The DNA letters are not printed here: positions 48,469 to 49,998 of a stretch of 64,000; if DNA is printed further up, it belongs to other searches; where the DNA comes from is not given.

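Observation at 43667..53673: Complete type II polyketide synthase cluster with non-standard accessory enzymes, apparently under PadR control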

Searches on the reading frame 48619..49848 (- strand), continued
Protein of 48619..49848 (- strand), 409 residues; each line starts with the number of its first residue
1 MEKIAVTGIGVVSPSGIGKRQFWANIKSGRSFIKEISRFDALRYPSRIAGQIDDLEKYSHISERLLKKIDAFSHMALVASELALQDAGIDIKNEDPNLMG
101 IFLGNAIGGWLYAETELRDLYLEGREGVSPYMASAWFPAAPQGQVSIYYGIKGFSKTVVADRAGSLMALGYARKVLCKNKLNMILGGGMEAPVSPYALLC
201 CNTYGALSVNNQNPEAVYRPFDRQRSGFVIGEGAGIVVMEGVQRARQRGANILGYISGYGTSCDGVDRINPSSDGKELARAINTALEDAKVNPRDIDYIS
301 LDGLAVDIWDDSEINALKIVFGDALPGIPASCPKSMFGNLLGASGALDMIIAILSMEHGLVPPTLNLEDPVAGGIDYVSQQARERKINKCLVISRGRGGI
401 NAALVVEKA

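Call 70: search_protein_families(library=pfam, proteins=[L075:2991-4400:+, L075:4394-4912:+, L075:5470-7140:+, L075:8219-8482:+, L075:8422-8751:+, L075:12659-13384:+, L075:14307-15554:+, L075:15491-16918:+, L075:16970-17575:+, L075:17599-19164:+], max_evalue=0.001)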
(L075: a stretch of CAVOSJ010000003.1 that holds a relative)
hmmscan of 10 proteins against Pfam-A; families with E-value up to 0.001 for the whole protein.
L075:2991-4400:+ (469 aa): 1 family
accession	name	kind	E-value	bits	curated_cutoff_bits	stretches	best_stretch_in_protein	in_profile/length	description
PF01136.24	Peptidase_U32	-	2.9e-12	46.8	22.4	1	85-267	2-191/233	Peptidase family U32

L075:4394-4912:+ (172 aa): 0 families

L075:5470-7140:+ (556 aa): 2 families
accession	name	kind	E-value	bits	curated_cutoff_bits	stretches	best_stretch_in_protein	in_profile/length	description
PF01314.23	AFOR_C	-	4.4e-89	299.8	27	1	155-555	2-375/385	Aldehyde ferredoxin oxidoreductase, domains 2 & 3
PF02730.20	AFOR_N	-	2.6e-45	155.1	29.8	1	3-138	66-196/199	Aldehyde ferredoxin oxidoreductase, N-terminal domain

L075:8219-8482:+ (87 aa): 0 families

L075:8422-8751:+ (109 aa): 0 families

L075:12659-13384:+ (241 aa): 1 family
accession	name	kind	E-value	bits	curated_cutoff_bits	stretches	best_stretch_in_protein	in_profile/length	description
PF03358.20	FMN_red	-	1.5e-19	70.5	24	1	1-167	1-141/152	NADPH-dependent FMN reductase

L075:14307-15554:+ (415 aa): 4 families
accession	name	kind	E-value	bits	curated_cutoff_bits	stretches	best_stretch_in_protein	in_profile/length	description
PF01593.30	Amino_oxidase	-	2.5e-24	86.8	19.8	1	28-277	1-260/443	Flavin containing amine oxidoreductase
PF13450.12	NAD_binding_8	-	5.4e-15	55.9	21.9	1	23-89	1-68/68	NAD(P)-binding Rossmann-like domain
PF01266.30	DAO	-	4.3e-11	43.4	27.9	1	20-64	1-49/353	FAD dependent oxidoreductase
PF07992.20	Pyr_redox_2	-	9.7e-07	28.9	26.1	0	20-53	2-31/291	Pyridine nucleotide-disulphide oxidoreductase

L075:15491-16918:+ (475 aa): 11 families
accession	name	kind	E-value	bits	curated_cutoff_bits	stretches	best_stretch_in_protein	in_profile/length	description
PF01593.30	Amino_oxidase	-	5.6e-18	65.9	19.8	1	34-82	1-49/443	Flavin containing amine oxidoreductase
PF13450.12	NAD_binding_8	-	9.1e-16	58.3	21.9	1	29-80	1-52/68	NAD(P)-binding Rossmann-like domain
PF00890.30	FAD_binding_2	-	4.3e-08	33.2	20.4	1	26-61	1-36/414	FAD binding domain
PF07992.20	Pyr_redox_2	-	1.9e-06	28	26.1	1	25-64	1-41/291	Pyridine nucleotide-disulphide oxidoreductase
PF01266.30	DAO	-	3.3e-06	27.3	27.9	1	26-60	1-35/353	FAD dependent oxidoreductase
PF01494.25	FAD_binding_3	-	6e-06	26.1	22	1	25-59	2-36/349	FAD binding domain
PF01946.23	Thi4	-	2.8e-05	23.9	26.2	1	23-61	16-55/235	Thi4 family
PF12831.13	FAD_oxidored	-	5.1e-05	23.2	27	1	26-62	1-37/416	FAD dependent oxidoreductase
PF03486.20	HI0933_like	-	0.00018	21.5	50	0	26-61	2-37/244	HI0933-like protein Rossmann domain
PF00996.24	GDI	-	0.00039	19.5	23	0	24-68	4-48/436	GDP dissociation inhibitor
PF00070.33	Pyr_redox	-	0.00077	20.4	22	0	27-60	2-35/82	Pyridine nucleotide-disulphide oxidoreductase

L075:16970-17575:+ (201 aa): 1 family
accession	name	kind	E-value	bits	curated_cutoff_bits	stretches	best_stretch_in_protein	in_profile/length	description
PF14366.11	DUF4410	-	4.1e-21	75.7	26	1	55-171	3-117/120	Domain of unknown function (DUF4410)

L075:17599-19164:+ (521 aa): 2 families
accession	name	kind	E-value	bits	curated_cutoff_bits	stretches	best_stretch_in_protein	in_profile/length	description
PF04055.27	Radical_SAM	-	1.7e-18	67.8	29.5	1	190-348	5-165/166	Radical SAM superfamily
PF02310.24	B12-binding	-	6.3e-18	65.2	32.1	1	15-131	10-120/121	B12 binding domain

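Call 73: find_encoding_contigs(protein=P0128, flank=10000, max_places=2)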
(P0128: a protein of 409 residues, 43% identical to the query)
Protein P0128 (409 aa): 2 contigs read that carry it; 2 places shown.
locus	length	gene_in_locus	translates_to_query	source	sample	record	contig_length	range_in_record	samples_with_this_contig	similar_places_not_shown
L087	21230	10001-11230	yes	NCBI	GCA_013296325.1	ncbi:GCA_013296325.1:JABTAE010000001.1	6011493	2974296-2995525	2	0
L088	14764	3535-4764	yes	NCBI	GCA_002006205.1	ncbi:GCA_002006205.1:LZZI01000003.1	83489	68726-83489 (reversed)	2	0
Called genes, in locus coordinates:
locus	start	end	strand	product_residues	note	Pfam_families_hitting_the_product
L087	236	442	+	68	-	-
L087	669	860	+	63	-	-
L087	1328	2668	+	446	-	PF04101:Glyco_tran_28_C (weak), PF06722:EryCIII-like_C, PF00201:UDPGT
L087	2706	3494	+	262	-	PF00440:TetR_N, PF14246:TetR_C_7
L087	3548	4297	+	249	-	PF00072:Response_reg, PF04397:LytTR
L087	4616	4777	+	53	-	PF13936:HTH_38 (weak)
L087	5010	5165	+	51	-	-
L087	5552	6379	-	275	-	PF13546:DDE_5 (faint)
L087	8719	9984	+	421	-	PF00109:ketoacyl-synt, PF02801:Ketoacyl-synt_C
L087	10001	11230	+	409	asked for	PF00109:ketoacyl-synt, PF00108:Thiolase_N (faint), PF02801:Ketoacyl-synt_C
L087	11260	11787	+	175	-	-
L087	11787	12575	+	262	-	PF04199:Cyclase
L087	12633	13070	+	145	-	PF03364:Polyketide_cyc (weak)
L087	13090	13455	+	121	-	PF01648:ACPS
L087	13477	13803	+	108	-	PF02627:CMD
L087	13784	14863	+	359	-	PF04015:DUF362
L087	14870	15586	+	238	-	PF02596:DUF169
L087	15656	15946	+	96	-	-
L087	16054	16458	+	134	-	PF01648:ACPS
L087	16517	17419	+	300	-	PF04909:Amidohydro_2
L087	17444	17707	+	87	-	PF00550:PP-binding (weak)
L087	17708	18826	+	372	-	PF06500:FrsA-like, PF05448:AXE1 (weak), PF01738:DLH, PF00326:Peptidase_S9, PF08840:BAAT_C (weak), PF12146:Hydrolase_4 (weak)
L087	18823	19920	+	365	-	PF06500:FrsA-like, PF05448:AXE1 (faint), PF01738:DLH, PF12146:Hydrolase_4, PF00561:Abhydrolase_1 (faint), PF12697:Abhydrolase_6 (weak), PF00326:Peptidase_S9, PF12146:Hydrolase_4 (weak)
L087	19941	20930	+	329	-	PF00108:Thiolase_N (faint), PF08545:ACP_syn_III, PF08541:ACP_syn_III_C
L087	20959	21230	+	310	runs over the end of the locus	PF00005:ABC_tran, PF13304:AAA_21 (faint), PF13732:DrrA1-3_C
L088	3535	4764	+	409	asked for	PF00109:ketoacyl-synt, PF00108:Thiolase_N (faint), PF02801:Ketoacyl-synt_C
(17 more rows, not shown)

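Call 74: find_encoding_contigs(protein=P0121, flank=10000, max_places=2)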
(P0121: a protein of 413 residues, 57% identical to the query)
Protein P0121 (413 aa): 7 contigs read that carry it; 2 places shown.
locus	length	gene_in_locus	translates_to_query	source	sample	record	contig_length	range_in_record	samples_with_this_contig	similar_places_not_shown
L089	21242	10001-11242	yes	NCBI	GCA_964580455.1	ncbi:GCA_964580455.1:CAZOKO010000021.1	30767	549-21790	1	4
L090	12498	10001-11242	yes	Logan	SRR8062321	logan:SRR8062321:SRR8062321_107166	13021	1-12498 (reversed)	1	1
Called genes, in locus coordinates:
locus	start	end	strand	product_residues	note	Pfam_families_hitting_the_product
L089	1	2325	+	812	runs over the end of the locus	PF03176:MMPL, PF02460:Patched, PF12349:Sterol-sensing, PF03176:MMPL, PF02355:SecD_SecF_C (weak)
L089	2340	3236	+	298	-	PF07044:DUF1329, PF17131:TP_0789-like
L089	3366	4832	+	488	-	PF02310:B12-binding, PF04055:Radical_SAM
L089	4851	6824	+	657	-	PF02730:AFOR_N, PF01314:AFOR_C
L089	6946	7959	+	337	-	PF00070:Pyr_redox (faint), PF01210:NAD_Gly3P_dh_N (weak), PF02558:ApbA, PF03807:F420_oxidored (weak), PF07992:Pyr_redox_2 (weak), PF08546:ApbA_C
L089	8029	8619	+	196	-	-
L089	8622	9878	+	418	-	PF00109:ketoacyl-synt, PF02801:Ketoacyl-synt_C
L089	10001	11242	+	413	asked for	PF00109:ketoacyl-synt, PF02801:Ketoacyl-synt_C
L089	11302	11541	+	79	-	PF00550:PP-binding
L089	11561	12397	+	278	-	PF04199:Cyclase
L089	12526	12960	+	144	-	PF10604:Polyketide_cyc2, PF03364:Polyketide_cyc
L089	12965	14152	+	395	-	PF07690:MFS_1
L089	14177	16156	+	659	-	PF02730:AFOR_N, PF01314:AFOR_C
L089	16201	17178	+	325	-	PF04909:Amidohydro_2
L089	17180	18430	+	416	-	PF01266:DAO, PF01593:Amino_oxidase, PF07992:Pyr_redox_2 (faint), PF13450:NAD_binding_8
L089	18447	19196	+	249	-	PF01048:PNP_UDP_1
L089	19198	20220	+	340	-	PF01008:IF-2B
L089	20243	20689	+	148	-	PF01008:IF-2B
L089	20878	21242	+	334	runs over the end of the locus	PF00596:Aldolase_II, PF02036:SCP2 (weak)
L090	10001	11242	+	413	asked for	PF00109:ketoacyl-synt, PF02801:Ketoacyl-synt_C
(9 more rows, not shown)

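Call 75: find_encoding_contigs(protein=P0303, flank=10000, max_places=1)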
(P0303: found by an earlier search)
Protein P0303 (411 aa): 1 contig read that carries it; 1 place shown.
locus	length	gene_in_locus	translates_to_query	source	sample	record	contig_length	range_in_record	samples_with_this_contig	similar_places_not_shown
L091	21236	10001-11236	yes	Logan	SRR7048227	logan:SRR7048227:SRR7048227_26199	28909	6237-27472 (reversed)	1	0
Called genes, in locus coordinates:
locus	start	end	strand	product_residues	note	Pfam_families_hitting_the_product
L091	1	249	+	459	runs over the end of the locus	PF02310:B12-binding, PF04055:Radical_SAM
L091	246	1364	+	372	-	PF04015:DUF362, PF12797:Fer4_2 (faint), PF12838:Fer4_7, PF13187:Fer4_9 (weak), PF13237:Fer4_10, PF14697:Fer4_21, PF00037:Fer4 (weak), PF12837:Fer4_6 (weak), +1 more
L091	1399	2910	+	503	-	PF02310:B12-binding, PF04055:Radical_SAM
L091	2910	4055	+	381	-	PF04443:LuxE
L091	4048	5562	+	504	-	PF05893:LuxC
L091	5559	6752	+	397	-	PF07690:MFS_1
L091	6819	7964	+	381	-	PF12704:MacB_PCD, PF02687:FtsX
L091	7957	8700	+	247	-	PF00005:ABC_tran, PF02463:SMC_N (faint), PF13304:AAA_21 (faint)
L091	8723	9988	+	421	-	PF00109:ketoacyl-synt, PF02801:Ketoacyl-synt_C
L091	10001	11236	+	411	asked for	PF00109:ketoacyl-synt, PF02801:Ketoacyl-synt_C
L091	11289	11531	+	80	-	-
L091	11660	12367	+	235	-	PF01648:ACPS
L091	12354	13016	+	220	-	PF08241:Methyltransf_11, PF13649:Methyltransf_25 (weak)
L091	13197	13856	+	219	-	-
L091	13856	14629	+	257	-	PF01209:Ubie_methyltran, PF01135:PCMT, PF02353:CMAS, PF13489:Methyltransf_23, PF13649:Methyltransf_25, PF13847:Methyltransf_31, PF08241:Methyltransf_11, PF08242:Methyltransf_12, +4 more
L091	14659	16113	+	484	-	PF02310:B12-binding, PF04055:Radical_SAM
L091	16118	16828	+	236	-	PF02517:Rce1-like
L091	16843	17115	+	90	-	-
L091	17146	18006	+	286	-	PF04199:Cyclase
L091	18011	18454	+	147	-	PF10604:Polyketide_cyc2, PF03364:Polyketide_cyc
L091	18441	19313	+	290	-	PF07719:TPR_2 (faint), PF13428:TPR_14 (faint), PF14559:TPR_19 (faint), PF13424:TPR_12 (weak)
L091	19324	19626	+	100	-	PF02627:CMD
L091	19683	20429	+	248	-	PF17131:TP_0789-like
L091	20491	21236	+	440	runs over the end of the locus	-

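Call 76: find_encoding_contigs(protein=P0129, flank=10000, max_places=1)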
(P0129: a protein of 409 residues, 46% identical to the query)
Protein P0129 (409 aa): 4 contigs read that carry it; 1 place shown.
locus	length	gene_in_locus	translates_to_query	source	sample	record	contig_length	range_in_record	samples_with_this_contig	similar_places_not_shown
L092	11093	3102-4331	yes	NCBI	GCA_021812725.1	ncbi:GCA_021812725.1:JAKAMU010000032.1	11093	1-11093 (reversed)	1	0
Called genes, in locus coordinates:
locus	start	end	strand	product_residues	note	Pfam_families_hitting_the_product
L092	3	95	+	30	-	?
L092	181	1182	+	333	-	PF00070:Pyr_redox (faint), PF02558:ApbA, PF03807:F420_oxidored (weak), PF08546:ApbA_C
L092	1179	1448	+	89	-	-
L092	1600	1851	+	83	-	-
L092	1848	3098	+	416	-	PF00109:ketoacyl-synt, PF02801:Ketoacyl-synt_C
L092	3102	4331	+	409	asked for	PF00109:ketoacyl-synt, PF02801:Ketoacyl-synt_C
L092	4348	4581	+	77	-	PF00550:PP-binding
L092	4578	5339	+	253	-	PF04199:Cyclase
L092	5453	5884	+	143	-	PF10604:Polyketide_cyc2, PF03364:Polyketide_cyc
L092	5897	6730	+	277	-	PF03358:FMN_red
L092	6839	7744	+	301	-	PF04909:Amidohydro_2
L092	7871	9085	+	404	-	PF01266:DAO (weak), PF01593:Amino_oxidase, PF07992:Pyr_redox_2 (faint), PF13450:NAD_binding_8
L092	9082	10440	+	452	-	PF00890:FAD_binding_2 (weak), PF00996:GDI (faint), PF01593:Amino_oxidase, PF07992:Pyr_redox_2 (faint), PF12831:FAD_oxidored (faint), PF13450:NAD_binding_8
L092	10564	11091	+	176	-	?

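Call 79: search_protein_families(library=ncbifam, proteins=[L087:11260-11787:+, L087:15656-15946:+, L075:8219-8482:+, L075:8422-8751:+, L092:1179-1448:+, L092:1600-1851:+, L091:16843-17115:+, L089:8029-8619:+], max_evalue=0.01)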
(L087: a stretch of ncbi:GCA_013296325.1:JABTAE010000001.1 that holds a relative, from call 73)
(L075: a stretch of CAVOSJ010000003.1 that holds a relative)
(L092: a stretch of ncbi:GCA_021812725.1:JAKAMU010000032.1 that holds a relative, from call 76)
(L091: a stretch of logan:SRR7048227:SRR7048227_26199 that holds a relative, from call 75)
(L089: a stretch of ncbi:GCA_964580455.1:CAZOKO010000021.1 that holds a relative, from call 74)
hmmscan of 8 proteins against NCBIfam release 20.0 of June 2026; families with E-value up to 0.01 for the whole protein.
L087:11260-11787:+ (175 aa): 10 families
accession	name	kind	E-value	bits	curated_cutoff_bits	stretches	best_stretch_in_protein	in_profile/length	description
TIGR04076.1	TIGR04076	subfamily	6.2e-11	42.7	33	1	5-81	4-88/91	TIGR04076 family protein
NF002148.0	PRK00982.1-2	subfamily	5.7e-08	32.5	71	1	112-151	16-55/79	acyl carrier protein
NF003757.0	PRK05350.1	equivalog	1.3e-07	31.6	65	1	98-150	3-56/83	acyl carrier protein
NF002150.0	PRK00982.1-4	subfamily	1.5e-06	28.4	66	1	101-152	5-57/80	acyl carrier protein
TIGR00517.1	acyl_carrier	equivalog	8.1e-06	25.6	70.45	1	112-150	15-53/77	acyl carrier protein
NF002151.0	PRK00982.1-5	equivalog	6.9e-05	22.9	92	1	103-151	5-54/78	acyl carrier protein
NF002147.0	PRK00982.1-1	equivalog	0.00024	20.9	84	1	104-151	13-58/83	acyl carrier protein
NF002149.0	PRK00982.1-3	equivalog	0.00033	20.5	106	1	112-150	15-53/78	acyl carrier protein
NF009104.0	PRK12449.1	equivalog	0.0038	17.1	70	1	119-151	24-56/80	acyl carrier protein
NF005079.0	PRK06508.1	equivalog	0.0044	17.4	83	1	114-151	17-54/93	acyl carrier protein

L087:15656-15946:+ (96 aa): 1 family
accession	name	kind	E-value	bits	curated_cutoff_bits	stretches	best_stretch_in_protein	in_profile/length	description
TIGR04076.1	TIGR04076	subfamily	7.7e-16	58.4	33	1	6-87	3-89/91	TIGR04076 family protein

L075:8219-8482:+ (87 aa): 1 family
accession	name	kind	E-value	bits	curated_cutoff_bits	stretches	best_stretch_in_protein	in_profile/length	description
TIGR04076.1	TIGR04076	subfamily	8.6e-12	45.5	33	1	13-85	12-87/91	TIGR04076 family protein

L075:8422-8751:+ (109 aa): 1 family
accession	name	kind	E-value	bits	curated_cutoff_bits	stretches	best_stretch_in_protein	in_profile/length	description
TIGR04076.1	TIGR04076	subfamily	1.1e-13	51.5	33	1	25-108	2-90/91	TIGR04076 family protein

L092:1179-1448:+ (89 aa): 1 family
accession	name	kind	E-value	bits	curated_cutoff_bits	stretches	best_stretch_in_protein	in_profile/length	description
TIGR04076.1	TIGR04076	subfamily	4.8e-13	49.5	33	1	9-87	6-89/91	TIGR04076 family protein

L092:1600-1851:+ (83 aa): 1 family
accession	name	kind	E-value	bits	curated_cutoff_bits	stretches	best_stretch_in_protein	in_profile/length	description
TIGR04076.1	TIGR04076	subfamily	2.1e-14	53.8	33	1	2-82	5-90/91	TIGR04076 family protein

L091:16843-17115:+ (90 aa): 1 family
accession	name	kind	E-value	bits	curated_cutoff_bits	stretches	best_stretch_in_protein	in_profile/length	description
TIGR04076.1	TIGR04076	subfamily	1.5e-15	57.5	33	1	9-89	5-90/91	TIGR04076 family protein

L089:8029-8619:+ (196 aa): 1 family
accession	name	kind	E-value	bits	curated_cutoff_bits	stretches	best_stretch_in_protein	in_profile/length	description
TIGR04076.1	TIGR04076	subfamily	2e-31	108.4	33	2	109-193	2-91/91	TIGR04076 family protein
